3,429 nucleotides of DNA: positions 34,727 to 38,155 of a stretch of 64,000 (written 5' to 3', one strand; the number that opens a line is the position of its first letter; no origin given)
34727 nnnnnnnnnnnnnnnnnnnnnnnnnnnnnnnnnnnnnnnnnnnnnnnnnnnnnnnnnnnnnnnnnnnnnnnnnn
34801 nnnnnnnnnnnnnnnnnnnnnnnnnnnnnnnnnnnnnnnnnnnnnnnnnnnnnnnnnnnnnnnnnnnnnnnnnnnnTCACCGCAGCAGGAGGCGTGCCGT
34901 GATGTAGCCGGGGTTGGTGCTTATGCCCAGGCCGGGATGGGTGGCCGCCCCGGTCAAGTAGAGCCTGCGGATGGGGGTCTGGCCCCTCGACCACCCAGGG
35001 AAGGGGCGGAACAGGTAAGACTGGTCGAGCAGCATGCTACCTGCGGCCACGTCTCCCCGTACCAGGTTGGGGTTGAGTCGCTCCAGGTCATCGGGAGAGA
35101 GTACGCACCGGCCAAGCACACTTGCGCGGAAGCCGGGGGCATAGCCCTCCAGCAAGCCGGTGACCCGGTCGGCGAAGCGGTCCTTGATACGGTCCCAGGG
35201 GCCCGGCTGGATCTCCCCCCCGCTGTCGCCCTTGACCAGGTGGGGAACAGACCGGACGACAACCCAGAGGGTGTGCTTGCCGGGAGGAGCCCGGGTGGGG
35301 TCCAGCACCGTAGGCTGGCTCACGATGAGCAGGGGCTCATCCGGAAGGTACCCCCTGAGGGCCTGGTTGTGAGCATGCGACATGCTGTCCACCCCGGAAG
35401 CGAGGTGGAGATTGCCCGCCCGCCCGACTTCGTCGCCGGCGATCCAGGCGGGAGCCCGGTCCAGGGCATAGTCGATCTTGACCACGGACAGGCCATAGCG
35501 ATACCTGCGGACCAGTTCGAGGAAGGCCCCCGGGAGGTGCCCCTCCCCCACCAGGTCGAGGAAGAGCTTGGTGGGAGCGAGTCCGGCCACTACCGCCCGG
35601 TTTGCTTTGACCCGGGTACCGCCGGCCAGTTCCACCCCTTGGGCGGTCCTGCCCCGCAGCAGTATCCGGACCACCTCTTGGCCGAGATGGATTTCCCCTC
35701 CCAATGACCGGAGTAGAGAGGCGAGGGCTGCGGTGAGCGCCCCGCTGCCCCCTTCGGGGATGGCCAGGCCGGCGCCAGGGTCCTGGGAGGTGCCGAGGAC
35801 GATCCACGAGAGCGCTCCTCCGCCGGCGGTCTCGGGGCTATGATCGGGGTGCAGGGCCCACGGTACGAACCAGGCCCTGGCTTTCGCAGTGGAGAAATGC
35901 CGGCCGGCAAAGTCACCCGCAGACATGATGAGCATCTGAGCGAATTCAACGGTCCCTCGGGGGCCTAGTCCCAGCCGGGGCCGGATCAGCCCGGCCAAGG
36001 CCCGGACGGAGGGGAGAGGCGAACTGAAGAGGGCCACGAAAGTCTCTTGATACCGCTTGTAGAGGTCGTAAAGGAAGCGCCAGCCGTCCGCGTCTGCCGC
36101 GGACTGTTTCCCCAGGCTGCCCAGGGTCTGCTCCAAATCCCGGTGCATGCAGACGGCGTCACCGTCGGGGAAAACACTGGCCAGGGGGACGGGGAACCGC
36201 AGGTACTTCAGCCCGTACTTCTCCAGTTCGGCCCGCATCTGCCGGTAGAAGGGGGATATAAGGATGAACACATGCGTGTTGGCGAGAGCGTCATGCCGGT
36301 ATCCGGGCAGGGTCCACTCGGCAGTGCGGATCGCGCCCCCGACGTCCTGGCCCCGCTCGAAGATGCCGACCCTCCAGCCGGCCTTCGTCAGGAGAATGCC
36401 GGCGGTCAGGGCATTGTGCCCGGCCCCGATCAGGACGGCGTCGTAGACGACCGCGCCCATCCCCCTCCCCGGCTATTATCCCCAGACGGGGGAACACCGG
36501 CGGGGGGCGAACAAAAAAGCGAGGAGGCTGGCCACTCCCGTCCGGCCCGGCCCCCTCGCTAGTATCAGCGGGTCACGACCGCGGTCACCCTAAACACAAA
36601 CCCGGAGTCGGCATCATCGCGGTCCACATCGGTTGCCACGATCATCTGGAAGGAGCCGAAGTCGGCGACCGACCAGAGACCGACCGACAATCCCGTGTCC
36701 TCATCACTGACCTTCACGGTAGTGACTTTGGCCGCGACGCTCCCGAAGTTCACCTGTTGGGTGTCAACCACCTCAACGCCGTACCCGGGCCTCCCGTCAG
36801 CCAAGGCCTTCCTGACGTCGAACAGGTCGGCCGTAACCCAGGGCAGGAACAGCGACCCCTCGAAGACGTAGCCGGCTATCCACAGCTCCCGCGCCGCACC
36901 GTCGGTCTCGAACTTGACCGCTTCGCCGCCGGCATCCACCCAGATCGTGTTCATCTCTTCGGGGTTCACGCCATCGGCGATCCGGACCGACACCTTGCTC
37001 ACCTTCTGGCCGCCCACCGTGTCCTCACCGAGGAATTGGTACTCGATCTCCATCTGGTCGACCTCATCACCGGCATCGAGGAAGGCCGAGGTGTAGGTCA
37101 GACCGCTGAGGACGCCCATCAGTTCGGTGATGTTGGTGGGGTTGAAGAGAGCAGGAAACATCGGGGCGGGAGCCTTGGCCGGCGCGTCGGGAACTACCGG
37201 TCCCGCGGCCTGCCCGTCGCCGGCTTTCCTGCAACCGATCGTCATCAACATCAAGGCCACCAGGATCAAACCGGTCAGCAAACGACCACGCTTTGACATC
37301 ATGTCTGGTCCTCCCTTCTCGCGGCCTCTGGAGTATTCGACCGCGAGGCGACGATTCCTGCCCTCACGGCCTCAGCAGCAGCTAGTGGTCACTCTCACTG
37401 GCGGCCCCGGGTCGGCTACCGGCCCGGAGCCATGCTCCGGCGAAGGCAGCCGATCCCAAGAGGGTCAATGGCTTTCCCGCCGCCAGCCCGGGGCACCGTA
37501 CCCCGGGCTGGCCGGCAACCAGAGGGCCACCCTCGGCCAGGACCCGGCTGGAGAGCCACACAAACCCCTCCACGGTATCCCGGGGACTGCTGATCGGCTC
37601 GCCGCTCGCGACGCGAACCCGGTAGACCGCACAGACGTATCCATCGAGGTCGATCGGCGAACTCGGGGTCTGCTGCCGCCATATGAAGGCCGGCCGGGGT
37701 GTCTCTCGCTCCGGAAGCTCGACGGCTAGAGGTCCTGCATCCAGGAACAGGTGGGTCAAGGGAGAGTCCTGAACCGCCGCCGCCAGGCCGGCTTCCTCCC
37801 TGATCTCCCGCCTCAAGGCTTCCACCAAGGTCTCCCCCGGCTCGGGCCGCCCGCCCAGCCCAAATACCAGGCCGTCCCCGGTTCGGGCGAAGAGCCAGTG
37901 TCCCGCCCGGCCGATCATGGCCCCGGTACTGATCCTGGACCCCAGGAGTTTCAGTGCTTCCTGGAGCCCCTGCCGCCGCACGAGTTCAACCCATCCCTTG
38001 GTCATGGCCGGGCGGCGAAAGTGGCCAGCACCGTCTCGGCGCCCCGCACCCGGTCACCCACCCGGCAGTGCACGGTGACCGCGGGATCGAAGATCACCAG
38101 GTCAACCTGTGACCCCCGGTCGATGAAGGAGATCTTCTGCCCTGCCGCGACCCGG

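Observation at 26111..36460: Candidate novel ATP-dependent radical-type enzyme system: two tandem phytoene-desaturase-family flavoproteins, a 1448-aa double-activase/HgdB-like fusion, and a patatin lipase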

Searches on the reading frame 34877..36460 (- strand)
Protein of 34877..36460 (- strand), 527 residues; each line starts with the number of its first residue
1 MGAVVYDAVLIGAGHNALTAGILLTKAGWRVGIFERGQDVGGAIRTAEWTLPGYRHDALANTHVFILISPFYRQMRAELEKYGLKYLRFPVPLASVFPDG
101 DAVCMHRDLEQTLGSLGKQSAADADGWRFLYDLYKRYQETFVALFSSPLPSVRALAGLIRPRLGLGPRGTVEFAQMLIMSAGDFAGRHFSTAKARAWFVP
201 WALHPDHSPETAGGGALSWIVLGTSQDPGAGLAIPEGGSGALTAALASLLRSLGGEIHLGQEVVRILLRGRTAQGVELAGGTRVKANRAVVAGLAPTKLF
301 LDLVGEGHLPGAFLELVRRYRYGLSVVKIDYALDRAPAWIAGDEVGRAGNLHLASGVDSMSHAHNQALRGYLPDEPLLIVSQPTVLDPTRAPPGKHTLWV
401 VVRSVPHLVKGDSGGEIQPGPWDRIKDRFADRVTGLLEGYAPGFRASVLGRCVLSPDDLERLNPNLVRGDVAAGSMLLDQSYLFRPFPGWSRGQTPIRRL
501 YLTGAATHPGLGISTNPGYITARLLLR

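Call 4: search_protein_families(library=pfam, proteins=[window:34877-36460:-], max_evalue=0.01)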
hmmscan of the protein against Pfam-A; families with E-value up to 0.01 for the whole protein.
window:34877-36460:- (527 aa): 3 families
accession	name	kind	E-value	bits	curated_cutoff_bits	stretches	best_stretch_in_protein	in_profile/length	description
PF01593.30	Amino_oxidase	-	1.2e-11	45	19.8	1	18-510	4-423/443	Flavin containing amine oxidoreductase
PF13450.12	NAD_binding_8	-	8.8e-08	32.8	21.9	1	11-62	2-51/68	NAD(P)-binding Rossmann-like domain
PF01266.30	DAO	-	6.3e-07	29.7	27.9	1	7-304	1-213/353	FAD dependent oxidoreductase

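Call 5: search_protein_families(library=ncbifam, proteins=[window:34877-36460:-], max_evalue=0.01)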
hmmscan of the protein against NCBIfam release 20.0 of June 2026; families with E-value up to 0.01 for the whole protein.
window:34877-36460:- (527 aa): 19 families
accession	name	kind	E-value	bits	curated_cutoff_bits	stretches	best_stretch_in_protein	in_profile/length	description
NF045689.1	BCarotKetCrtO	equivalog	5e-79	266.3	1000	1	6-526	4-536/563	beta-carotene ketolase CrtO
TIGR02734.1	crtI_fam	subfamily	1.8e-31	109.4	238.1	1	8-514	1-475/504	phytoene desaturase family protein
TIGR02730.1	carot_isom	equivalog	2.6e-17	62.8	586.9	1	6-514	1-475/493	carotenoid isomerase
NF058655.1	CrtID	equivalog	1e-14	54.3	640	2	362-514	331-468/478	bifunctional phytoene desaturase/3,4-desaturase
NF045637.1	carotdesatCrtDProt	equivalog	4.2e-14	52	580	1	9-293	2-275/485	1-hydroxycarotenoid 3,4-desaturase CrtD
TIGR02733.1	desat_CrtD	equivalog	2.8e-08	32.9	549.7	1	8-46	4-42/492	C-3',4' desaturase CrtD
NF005560.0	PRK07233.1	equivalog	7.5e-08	31.6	252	1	9-48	4-43/435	hypothetical protein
TIGR03467.1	HpnE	equivalog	1.8e-07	30.9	283.05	1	9-49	2-42/430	hydroxysqualene dehydroxylase HpnE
NF005547.0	PRK07208.1-3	equivalog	3.4e-07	29.4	380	1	9-57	8-54/465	hypothetical protein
NF005545.0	PRK07208.1-1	equivalog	3.4e-05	22.4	451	1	7-57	9-58/504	hypothetical protein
NF005548.0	PRK07208.1-4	equivalog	5.4e-05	22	389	1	8-58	6-54/488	hypothetical protein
TIGR03143.1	AhpF_homolog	hypoth_equivalog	0.00016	20.4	687.65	1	5-48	4-46/555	putative alkyl hydroperoxide reductase F subunit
NF003585.0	PRK05249.1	equivalog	0.0009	18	465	1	4-45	5-46/464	Si-specific NAD(P)(+) transhydrogenase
NF042421.1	hydcarot_desat_CrtD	equivalog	0.0013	17.3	500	0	7-58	3-52/487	1-hydroxycarotenoid 3,4-desaturase CrtD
NF005546.0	PRK07208.1-2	equivalog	0.0035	16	418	0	7-50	6-50/527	hypothetical protein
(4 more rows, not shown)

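Call 32: find_homologous_proteins(query=window:34877-36460:-)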
Query window:34877-36460:- (527 aa): 612 proteins with E <= 0.001 among 8000 candidates; the best 120 are listed.
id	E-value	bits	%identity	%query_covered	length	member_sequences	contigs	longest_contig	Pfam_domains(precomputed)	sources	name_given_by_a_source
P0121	0.0e+0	1190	100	100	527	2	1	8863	PF01266.31,PF01593.31,PF13450.13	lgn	-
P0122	1.6e-224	765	62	99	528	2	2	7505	PF01266.31,PF01593.31,PF13450.13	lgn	-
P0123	2.5e-218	744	63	99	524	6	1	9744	PF01266.31,PF01593.31,PF13450.13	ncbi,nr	ncbi:MAG TPA: dehydrogenase [Clostridiales bacterium]|nr:dehydrogenase [Clostridiales bacterium]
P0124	4.2e-215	734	63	99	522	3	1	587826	PF01266.31,PF01593.31,PF13450.13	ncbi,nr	ncbi:MAG: NAD(P)/FAD-dependent oxidoreductase [bacterium]|nr:NAD(P)/FAD-dependent oxidoreductase [ba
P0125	1.5e-213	729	63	99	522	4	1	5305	PF01266.31,PF01593.31,PF13450.13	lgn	-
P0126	2.6e-211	721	62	98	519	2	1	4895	PF01266.31,PF01593.31,PF13450.13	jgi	-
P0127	3.8e-207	707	60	99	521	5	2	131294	PF01266.31,PF01593.31,PF13450.13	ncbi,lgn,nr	ncbi:MAG: NAD(P)/FAD-dependent oxidoreductase [Bacillota bacterium]|nr:NAD(P)/FAD-dependent oxidored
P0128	1.0e-200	686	58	99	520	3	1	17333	PF01266.31,PF01593.31,PF13450.13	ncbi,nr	ncbi:MAG: NAD(P)/FAD-dependent oxidoreductase [Bacillota bacterium]|nr:MAG: NAD(P)/FAD-dependent oxi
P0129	5.6e-200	684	58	99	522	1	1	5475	PF01266.31,PF01593.31,PF13450.13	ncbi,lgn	-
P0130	1.4e-199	682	57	99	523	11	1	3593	PF01266.31,PF01593.31,PF13450.13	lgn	-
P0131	2.2e-190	652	56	99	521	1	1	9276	PF01266.31,PF01593.31,PF13450.13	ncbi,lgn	-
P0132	9.0e-184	630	55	99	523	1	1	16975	PF01266.31,PF01593.31,PF13450.13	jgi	-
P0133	4.8e-183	628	55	99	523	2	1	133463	PF01266.31,PF01593.31,PF13450.13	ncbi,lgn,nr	ncbi:MAG: NAD(P)/FAD-dependent oxidoreductase [Bacillota bacterium]|nr:NAD(P)/FAD-dependent oxidored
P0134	3.5e-177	609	54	99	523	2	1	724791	PF01266.31,PF01593.31,PF13450.13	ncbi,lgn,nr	ncbi:MAG: NAD(P)/FAD-dependent oxidoreductase [Bacillota bacterium]|nr:NAD(P)/FAD-dependent oxidored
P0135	4.1e-156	539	50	100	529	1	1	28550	PF01593.31,PF13450.13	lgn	-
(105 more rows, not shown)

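Call 33: find_encoding_contigs(protein=P0127, flank=10000, max_places=2)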
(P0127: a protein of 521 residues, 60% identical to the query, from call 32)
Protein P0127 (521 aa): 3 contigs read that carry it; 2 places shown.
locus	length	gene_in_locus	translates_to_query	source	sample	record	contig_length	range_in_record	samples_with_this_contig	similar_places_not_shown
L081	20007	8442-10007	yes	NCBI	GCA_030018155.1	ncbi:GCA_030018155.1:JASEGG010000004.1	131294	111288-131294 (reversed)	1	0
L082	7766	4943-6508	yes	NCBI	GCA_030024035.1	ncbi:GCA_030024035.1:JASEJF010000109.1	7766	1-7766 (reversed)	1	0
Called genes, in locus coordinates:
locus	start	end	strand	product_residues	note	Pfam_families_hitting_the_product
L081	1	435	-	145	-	PF12802:MarR_2, PF01022:HTH_5, PF01047:MarR (weak), PF08279:HTH_11 (weak), PF12840:HTH_20, PF13412:HTH_24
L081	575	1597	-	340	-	PF00899:ThiF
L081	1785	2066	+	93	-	PF02082:Rrf2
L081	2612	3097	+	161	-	PF03965:Penicillinase_R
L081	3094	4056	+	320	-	PF05569:Peptidase_M56, PF01435:Peptidase_M48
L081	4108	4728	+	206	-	PF10080:FtrD-like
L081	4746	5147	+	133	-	-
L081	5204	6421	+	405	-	PF12704:MacB_PCD, PF02687:FtsX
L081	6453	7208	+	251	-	PF00005:ABC_tran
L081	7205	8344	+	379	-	PF12704:MacB_PCD, PF02687:FtsX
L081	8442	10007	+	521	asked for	PF01266:DAO, PF01593:Amino_oxidase, PF13450:NAD_binding_8 (weak)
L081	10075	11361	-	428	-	PF06224:AlkZ-like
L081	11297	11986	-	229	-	PF01209:Ubie_methyltran, PF13489:Methyltransf_23, PF02353:CMAS, PF13649:Methyltransf_25, PF13847:Methyltransf_31, PF08241:Methyltransf_11, PF08242:Methyltransf_12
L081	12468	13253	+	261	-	PF01636:APH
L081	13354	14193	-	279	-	PF00793:DAHP_synth_1, PF03102:NeuB (weak)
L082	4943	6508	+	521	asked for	PF01266:DAO, PF01593:Amino_oxidase, PF13450:NAD_binding_8 (weak)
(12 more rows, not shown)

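Call 34: find_encoding_contigs(protein=P0133, flank=10000, max_places=2)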
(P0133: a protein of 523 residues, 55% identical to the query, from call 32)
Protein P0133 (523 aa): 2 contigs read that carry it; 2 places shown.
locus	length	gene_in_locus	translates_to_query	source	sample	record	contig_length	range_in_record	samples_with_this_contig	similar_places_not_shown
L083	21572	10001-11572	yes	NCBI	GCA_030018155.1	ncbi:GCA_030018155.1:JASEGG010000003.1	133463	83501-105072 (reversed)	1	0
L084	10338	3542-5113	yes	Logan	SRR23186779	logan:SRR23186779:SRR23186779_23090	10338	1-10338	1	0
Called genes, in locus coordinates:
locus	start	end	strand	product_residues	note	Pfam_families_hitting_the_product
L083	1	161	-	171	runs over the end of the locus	PF04945:YHS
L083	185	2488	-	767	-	PF00403:HMA, PF00122:E1-E2_ATPase, PF00702:Hydrolase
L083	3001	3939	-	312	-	PF00291:PALP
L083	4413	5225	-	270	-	PF20565:DUF6775, PF22529:DUF7001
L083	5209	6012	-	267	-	PF01946:Thi4, PF00890:FAD_binding_2, PF01266:DAO, PF01494:FAD_binding_3, PF03486:HI0933_like, PF07992:Pyr_redox_2 (weak), PF12831:FAD_oxidored, PF13450:NAD_binding_8, +2 more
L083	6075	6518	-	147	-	PF02082:Rrf2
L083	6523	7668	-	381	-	PF00155:Aminotran_1_2, PF00266:Aminotran_5, PF01053:Cys_Met_Meta_PP (weak), PF01212:Beta_elim_lyase, PF01041:DegT_DnrJ_EryC1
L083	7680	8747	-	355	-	PF00899:ThiF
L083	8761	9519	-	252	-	PF01790:LGT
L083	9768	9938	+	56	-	-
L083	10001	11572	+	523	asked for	PF01266:DAO (faint), PF01593:Amino_oxidase, PF13450:NAD_binding_8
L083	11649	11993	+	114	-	-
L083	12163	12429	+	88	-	-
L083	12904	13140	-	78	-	-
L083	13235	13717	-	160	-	-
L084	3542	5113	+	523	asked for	PF01266:DAO (faint), PF01593:Amino_oxidase, PF13450:NAD_binding_8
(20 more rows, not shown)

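Call 35: find_encoding_contigs(protein=P0134, flank=10000, max_places=2)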
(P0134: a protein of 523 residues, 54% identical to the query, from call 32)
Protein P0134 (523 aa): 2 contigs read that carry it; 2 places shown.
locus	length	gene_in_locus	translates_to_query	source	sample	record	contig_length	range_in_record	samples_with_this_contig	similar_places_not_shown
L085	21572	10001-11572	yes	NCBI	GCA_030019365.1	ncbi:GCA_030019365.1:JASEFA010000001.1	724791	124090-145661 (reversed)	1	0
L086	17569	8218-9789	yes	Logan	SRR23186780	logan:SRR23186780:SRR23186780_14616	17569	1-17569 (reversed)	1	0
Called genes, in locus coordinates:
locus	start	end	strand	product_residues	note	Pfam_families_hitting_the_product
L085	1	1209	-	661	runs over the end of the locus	PF03717:PBP_dimer, PF00905:Transpeptidase, PF03793:PASTA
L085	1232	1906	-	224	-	PF04977:DivIC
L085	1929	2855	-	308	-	PF01795:Methyltransf_5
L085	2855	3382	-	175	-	PF02381:MraZ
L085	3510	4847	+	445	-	PF13439:Glyco_transf_4, PF13579:Glyco_trans_4_4, PF00534:Glycos_transf_1, PF13692:Glyco_trans_1_4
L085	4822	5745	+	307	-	PF07944:Beta-AFase-like_GH127_cat (faint)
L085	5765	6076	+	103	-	PF04972:BON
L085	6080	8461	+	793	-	PF06165:GH94_b-supersand, PF17167:Glyco_hydro_94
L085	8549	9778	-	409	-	PF00266:Aminotran_5, PF01041:DegT_DnrJ_EryC1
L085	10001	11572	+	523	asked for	PF01593:Amino_oxidase, PF13450:NAD_binding_8 (weak), PF01266:DAO (weak)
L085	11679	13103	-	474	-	PF01546:Peptidase_M20, PF07687:M20_dimer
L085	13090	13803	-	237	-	PF05683:Fumerase_C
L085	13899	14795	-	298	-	PF05681:Fumerase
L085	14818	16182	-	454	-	PF03972:MmgE_PrpD_N, PF19305:MmgE_PrpD_C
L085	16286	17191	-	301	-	PF02629:CoA_binding, PF13380:CoA_binding_2, PF13607:Succ_CoA_lig, PF00549:Ligase_CoA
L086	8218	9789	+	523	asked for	PF01593:Amino_oxidase, PF13450:NAD_binding_8 (weak), PF01266:DAO (weak)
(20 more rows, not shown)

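Call 36: find_encoding_contigs(protein=P0123, flank=10000, max_places=2)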
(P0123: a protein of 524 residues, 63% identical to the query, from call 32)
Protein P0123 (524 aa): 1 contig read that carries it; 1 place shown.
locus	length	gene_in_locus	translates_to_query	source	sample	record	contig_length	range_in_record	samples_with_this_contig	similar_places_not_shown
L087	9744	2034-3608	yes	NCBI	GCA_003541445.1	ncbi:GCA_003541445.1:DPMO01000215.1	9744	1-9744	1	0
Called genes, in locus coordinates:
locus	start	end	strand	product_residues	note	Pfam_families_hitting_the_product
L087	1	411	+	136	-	PF01909:NTP_transf_2, PF18765:Polbeta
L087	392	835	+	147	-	PF05168:HEPN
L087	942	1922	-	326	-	PF00392:GntR, PF14502:HTH_41, PF14503:YhfZ_C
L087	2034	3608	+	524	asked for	PF01266:DAO (faint), PF01593:Amino_oxidase, PF13450:NAD_binding_8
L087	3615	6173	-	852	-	PF00483:NTP_transferase, PF12804:NTP_transf_3 (weak), PF00132:Hexapep (faint), PF25084:LbH_EIF2B, PF25087:GMPPB_C, PF24894:Hexapep_GlmU (faint), PF02878:PGM_PMM_I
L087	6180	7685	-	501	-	PF08323:Glyco_transf_5, PF13439:Glyco_transf_4, PF13579:Glyco_trans_4_4, PF20706:GT4-conflict, PF00534:Glycos_transf_1, PF13692:Glyco_trans_1_4, PF13524:Glyco_trans_1_2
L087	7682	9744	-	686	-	PF12439:GDE_N, PF06202:GDE_C, PF22422:MGH1-like_GH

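Call 37: find_encoding_contigs(protein=P0122, flank=10000, max_places=2)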
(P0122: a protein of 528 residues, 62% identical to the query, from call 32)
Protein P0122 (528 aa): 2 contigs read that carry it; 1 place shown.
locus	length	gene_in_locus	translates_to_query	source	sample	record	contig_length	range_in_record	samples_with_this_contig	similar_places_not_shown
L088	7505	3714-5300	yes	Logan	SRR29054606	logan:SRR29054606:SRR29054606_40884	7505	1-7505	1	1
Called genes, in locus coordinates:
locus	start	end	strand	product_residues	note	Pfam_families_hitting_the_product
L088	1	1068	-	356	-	?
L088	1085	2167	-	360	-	PF03576:Peptidase_S58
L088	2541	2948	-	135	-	PF13302:Acetyltransf_3 (weak), PF13480:Acetyltransf_6 (weak), PF13527:Acetyltransf_9 (weak), PF00583:Acetyltransf_1, PF13673:Acetyltransf_10, PF13508:Acetyltransf_7, PF08445:FR47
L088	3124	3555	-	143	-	PF26247:DUF8058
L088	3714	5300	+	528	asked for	PF01266:DAO (faint), PF13450:NAD_binding_8, PF01593:Amino_oxidase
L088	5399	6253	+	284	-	PF00106:adh_short, PF01370:Epimerase (weak), PF08659:KR, PF13561:adh_short_C2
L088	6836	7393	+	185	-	PF12822:ECF_trnsprt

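Call 44: search_solved_structures(query=window:34877-36460:-, max_evalue=0.001)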
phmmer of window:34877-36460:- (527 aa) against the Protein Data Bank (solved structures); distinct sequences matched with E-value up to 0.001: 3.
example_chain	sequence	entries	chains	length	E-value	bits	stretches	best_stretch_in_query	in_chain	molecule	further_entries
4dgk_A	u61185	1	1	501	1.3e-14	57.1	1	231-516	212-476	Phytoene dehydrogenase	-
3ka7_A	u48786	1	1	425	7.2e-08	34.8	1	230-276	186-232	Oxidoreductase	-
4rep_A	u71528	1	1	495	0.00012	24.2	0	7-59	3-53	Gamma-carotene desaturase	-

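Call 90: find_related_loci(query=A4, collection=metagenome_contigs, flank=10000)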
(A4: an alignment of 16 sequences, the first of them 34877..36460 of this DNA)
Query A4 (527 aa) in metagenome_contigs; peptide patterns used: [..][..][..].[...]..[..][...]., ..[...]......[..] (x = any residue, [..] = any of these).
600 stretches matched a pattern (row limit reached: there are more); 488 encode a relative of the query (tblastn E <= 1e-3); the best 80 are kept; 80 distinct loci.
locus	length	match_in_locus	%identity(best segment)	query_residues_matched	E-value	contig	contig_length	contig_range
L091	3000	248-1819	41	2-527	5e-120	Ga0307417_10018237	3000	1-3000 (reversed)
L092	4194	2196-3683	38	6-506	7e-99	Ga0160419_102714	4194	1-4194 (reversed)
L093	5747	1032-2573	33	6-525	1e-75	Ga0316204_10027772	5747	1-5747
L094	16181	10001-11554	34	2-526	5e-73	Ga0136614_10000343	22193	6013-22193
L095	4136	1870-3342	33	6-509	2e-72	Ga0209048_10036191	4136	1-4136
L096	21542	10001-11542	33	6-525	5e-72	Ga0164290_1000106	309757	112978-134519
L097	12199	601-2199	32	6-527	2e-71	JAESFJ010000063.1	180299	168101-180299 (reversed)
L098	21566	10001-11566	34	5-526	2e-70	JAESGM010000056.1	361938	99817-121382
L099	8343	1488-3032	32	1-527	6e-69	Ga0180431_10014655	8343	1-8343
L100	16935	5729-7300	36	6-527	6e-68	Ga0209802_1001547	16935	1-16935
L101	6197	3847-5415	36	6-527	4e-67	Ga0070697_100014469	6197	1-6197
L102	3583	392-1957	33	6-527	8e-67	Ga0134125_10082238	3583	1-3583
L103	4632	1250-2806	30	6-527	4e-66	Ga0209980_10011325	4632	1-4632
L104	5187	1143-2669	34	6-513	2e-66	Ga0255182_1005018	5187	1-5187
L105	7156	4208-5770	33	6-526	2e-65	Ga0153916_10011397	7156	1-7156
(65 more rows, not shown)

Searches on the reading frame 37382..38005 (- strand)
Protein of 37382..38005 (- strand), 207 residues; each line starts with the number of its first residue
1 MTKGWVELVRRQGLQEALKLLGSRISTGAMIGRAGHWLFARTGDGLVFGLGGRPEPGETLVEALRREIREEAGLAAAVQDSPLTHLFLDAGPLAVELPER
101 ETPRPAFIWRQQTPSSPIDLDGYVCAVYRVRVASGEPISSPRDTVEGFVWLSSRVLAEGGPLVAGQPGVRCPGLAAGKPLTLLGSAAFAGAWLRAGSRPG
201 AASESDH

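Call 4: search_protein_families(library=pfam, proteins=[window:37382-38005:-], max_evalue=0.01)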
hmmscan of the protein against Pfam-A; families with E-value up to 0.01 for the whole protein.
window:37382-38005:- (207 aa): 1 family
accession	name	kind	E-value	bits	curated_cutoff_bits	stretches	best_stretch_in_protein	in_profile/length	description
PF00293.34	NUDIX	-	1.8e-07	31.7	21.1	1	41-76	25-60/134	NUDIX domain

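Call 5: search_protein_families(library=ncbifam, proteins=[window:37382-38005:-], max_evalue=0.01)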
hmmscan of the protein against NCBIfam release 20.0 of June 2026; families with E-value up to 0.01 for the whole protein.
window:37382-38005:- (207 aa): 8 families
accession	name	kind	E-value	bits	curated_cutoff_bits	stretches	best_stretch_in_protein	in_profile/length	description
NF006530.0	PRK08999.1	equivalog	0.00053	19.1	245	1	51-80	39-68/315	Nudix family hydrolase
NF003790.0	PRK05379.2-2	equivalog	0.001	18.2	403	1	23-79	216-276/354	bifunctional nicotinamide mononucleotide adenylyltransferase/ADP-ribose pyrophosphatase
NF012016.0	PRK15472.1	equivalog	0.0014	18.3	95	1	51-76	37-62/141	nucleoside triphosphatase NudI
TIGR00586.1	mutt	equivalog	0.0016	18.5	97.9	1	51-80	38-67/129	8-oxo-dGTP diphosphatase MutT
NF007834.0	PRK10546.1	equivalog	0.0031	17.3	156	1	45-79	30-64/135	pyrimidine (deoxy)nucleoside triphosphate diphosphatase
NF003791.0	PRK05379.2-3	equivalog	0.0059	15.8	409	1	25-75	203-257/340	bifunctional nicotinamide-nucleotide adenylyltransferase/Nudix hydroxylase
TIGR02705.1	nudix_YtkD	equivalog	0.0062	16.1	154.4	1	36-74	36-74/156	RNA deprotection pyrophosphohydrolase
NF002995.0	PRK03759.1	equivalog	0.009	15.7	127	0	52-79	71-98/185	isopentenyl-diphosphate Delta-isomerase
